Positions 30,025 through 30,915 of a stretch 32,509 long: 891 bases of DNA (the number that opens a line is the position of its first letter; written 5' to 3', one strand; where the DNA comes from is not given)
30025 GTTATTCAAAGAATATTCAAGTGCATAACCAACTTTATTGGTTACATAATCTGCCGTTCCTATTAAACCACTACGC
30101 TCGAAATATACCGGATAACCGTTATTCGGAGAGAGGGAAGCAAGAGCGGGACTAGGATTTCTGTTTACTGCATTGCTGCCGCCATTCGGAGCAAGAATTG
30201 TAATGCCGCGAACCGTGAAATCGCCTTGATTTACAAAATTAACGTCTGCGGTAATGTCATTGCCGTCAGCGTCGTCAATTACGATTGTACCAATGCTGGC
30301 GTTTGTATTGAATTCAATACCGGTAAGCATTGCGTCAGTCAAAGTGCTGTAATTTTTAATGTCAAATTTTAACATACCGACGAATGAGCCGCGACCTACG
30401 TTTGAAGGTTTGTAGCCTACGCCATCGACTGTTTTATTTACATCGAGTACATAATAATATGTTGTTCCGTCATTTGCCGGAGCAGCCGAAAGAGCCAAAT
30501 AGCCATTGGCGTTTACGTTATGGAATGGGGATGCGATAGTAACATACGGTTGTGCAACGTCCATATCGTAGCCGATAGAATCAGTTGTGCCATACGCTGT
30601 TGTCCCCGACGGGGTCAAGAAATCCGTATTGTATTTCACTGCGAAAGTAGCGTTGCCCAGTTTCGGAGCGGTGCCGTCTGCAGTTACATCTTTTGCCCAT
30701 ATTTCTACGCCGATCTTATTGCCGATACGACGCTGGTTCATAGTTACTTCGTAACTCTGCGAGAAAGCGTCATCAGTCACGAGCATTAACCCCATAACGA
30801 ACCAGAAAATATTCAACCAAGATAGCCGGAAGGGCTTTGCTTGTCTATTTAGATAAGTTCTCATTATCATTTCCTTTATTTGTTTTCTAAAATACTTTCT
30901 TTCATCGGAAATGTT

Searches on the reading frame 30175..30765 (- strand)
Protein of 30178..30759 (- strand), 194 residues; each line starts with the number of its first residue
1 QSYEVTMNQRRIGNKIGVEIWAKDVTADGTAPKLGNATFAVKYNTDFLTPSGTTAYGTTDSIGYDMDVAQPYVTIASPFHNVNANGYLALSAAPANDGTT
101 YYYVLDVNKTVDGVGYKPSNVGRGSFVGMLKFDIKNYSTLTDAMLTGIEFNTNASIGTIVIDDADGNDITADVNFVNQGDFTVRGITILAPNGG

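Call 7: search_protein_families(library=pfam, proteins=[window:30178-30759:-], max_evalue=10)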
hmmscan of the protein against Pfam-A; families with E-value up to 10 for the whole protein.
seq(194 aa): 0 families

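Call 33: search_solved_structures(query=A3, max_evalue=10, show_alignments=2)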
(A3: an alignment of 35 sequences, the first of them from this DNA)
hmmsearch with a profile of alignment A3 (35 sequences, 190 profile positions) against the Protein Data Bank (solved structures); distinct sequences matched with E-value up to 10: 3.
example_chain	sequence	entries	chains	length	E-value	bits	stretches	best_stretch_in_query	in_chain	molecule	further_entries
1tyj_A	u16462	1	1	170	0.086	16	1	31-134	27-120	cellulosomal scaffoldin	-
2y3n_A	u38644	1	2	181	0.099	15.8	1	31-106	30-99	CELLULOSOMAL SCAFFOLDIN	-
7vbo_A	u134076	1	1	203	1.9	11.6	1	95-152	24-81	Alginate lyase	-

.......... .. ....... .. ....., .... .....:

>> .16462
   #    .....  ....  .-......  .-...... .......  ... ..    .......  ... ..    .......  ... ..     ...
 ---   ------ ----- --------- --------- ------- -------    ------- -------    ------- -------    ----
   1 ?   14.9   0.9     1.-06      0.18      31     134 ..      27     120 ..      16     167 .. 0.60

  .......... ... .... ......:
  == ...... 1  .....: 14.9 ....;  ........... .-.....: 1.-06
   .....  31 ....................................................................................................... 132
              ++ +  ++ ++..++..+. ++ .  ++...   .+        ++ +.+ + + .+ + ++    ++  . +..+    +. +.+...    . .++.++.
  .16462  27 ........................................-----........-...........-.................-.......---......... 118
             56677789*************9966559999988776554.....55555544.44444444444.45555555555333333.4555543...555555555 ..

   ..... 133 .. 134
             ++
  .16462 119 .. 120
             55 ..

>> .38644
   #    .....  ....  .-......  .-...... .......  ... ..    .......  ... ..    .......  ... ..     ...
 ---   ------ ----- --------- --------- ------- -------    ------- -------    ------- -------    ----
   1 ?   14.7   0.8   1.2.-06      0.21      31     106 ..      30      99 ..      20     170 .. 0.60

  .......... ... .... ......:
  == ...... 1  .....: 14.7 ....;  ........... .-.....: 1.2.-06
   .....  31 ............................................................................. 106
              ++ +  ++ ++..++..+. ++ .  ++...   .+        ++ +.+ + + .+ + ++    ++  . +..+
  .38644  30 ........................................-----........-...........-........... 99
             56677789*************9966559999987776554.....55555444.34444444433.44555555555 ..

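Call 41: predict_structure(alignment_id=A3)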
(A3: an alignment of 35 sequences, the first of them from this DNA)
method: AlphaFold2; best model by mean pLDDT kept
length: 197 residues; sequences in the alignment: 35
mean_pLDDT: 93.4   pTM: 0.90
mean pLDDT of the five models: 93.4, 92.7, 92.3, 92.2, 91.7
residues with pLDDT >= 90: 164; 70-90: 28; 50-70: 4; < 50: 1
segments of 3 or more residues with pLDDT < 50: none
pLDDT, mean of each block of 10 residues (from residue 1): 91 96 96 96 97 95 89 93 91 96 96 96 96 96 96 89 97 96 91 64
secondary structure, 60 per line:
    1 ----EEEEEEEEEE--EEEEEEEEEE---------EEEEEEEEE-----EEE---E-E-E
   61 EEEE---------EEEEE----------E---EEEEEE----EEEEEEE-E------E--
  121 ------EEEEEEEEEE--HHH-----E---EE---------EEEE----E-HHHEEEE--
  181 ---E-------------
elements in order: E5-14 E17-26 E36-44 E50-52 E60-64 E74-78 E93-98 E103-109 E127-136 E162-165 E175-178

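Call 45: fold_search(model_id=the predicted structure, library=pdb)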
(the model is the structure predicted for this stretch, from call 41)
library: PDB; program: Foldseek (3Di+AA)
matches with E <= 10: 825; with E <= 0.001: 33
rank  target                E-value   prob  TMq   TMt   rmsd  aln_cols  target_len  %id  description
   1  3fnk_C                5.8e-06  1.00  0.47  0.53   8.2       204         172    9  Crystal structure of the second type II cohesin module from the cellulosomal adaptor ScaA scaffoldin of Acetivibrio ce (released 2009-06-23)
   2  1tyj                  9.6e-06  1.00  0.50  0.56   7.4       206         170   13  Crystal Structure Analysis of type II Cohesin A11 from Bacteroides cellulosolvens (released 2005-04-26)
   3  1qzn                  1.3e-05  1.00  0.46  0.52   8.1       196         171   14  Crystal Structure Analysis of a type II cohesin domain from the cellulosome of Acetivibrio cellulolyticus (released 2004-09-21)
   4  3fnk_A                2.0e-05  1.00  0.47  0.52   8.1       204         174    8  Crystal structure of the second type II cohesin module from the cellulosomal adaptor ScaA scaffoldin of Acetivibrio ce (released 2009-06-23)
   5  4u3s_A                2.1e-05  1.00  0.47  0.54   8.2       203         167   11  Crystal structure of Coh3ScaB-XDoc_M1ScaA complex: A N-terminal interface mutant of type II Cohesin-X-Dockerin complex (released 2015-07-29)
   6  3fnk_B                2.4e-05  1.00  0.43  0.49   8.5       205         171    8  Crystal structure of the second type II cohesin module from the cellulosomal adaptor ScaA scaffoldin of Acetivibrio ce (released 2009-06-23)
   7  5g5d_A                2.8e-05  1.00  0.44  0.52   8.5       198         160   14  Crystal Structure of the CohScaC2-XDocCipA type II complex from Clostridium thermocellum (released 2017-04-05)
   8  2y3n_A                3.0e-05  1.00  0.47  0.52   7.1       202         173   12  Type II cohesin-dockerin domain from Bacteroides cellolosolvens (released 2012-01-11)
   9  3ghp_B                5.5e-05  1.00  0.51  0.54   8.8       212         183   11  Structure of the second type II cohesin module from the adaptor ScaA scaffoldin of Acetivibrio cellulolyticus (includi (released 2009-06-23)
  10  4wi0_A                6.5e-05  1.00  0.45  0.51   8.1       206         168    9  Crystal structure of Coh3ScaB-XDoc_M2ScaA complex: A C-terminal interface mutant of type II Cohesin-X-Dockerin complex (released 2015-10-07)
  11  1g1k_A                8.3e-05  1.00  0.53  0.69   4.1       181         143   16  COHESIN MODULE FROM THE CELLULOSOME OF CLOSTRIDIUM CELLULOLYTICUM (released 2000-11-22)
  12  4fl4_K                8.3e-05  1.00  0.43  0.50   8.5       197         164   13  Scaffoldin conformation and dynamics revealed by a ternary complex from the Clostridium thermocellum cellulosome (released 2012-06-27)
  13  1zv9                  8.8e-05  1.00  0.46  0.51   8.1       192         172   14  Crystal structure analysis of a type II cohesin domain from the cellulosome of Acetivibrio cellulolyticus- SeMet derivat (released 2006-06-13)
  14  2vn5_C                1.4e-04  1.00  0.48  0.61   4.9       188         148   15  The Clostridium cellulolyticum dockerin displays a dual binding mode for its cohesin partner (released 2008-05-20)
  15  6kgd_A                1.8e-04  1.00  0.51  0.66   6.7       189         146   11  Crystal structure of CaDoc0917(R49D)-CaCohA2 complex at pH 8.0 (released 2020-07-08)
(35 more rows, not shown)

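Call 68: search_protein_families(library=pfam, alignment_id=A3, max_evalue=0.1)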
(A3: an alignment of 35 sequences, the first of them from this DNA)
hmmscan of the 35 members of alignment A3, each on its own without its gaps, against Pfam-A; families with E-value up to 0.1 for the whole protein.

A. member 1, seq(197 aa): 0 families

B. families by the number of members that match (of 35 scanned): 5 families
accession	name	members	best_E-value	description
PF00963.24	Cohesin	2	0.004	Cohesin domain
PF09972.14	DUF2207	1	0.026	Predicted membrane protein (DUF2207) N-terminal domain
PF11769.13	DUF3313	1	0.038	Protein of unknown function (DUF3313)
PF10358.15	NT-C2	1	0.087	N-terminal C2 in EEIG1 and EHBP1 proteins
PF16083.10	Phage_holin_3_3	1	0.099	LydA holin phage, holin superfamily III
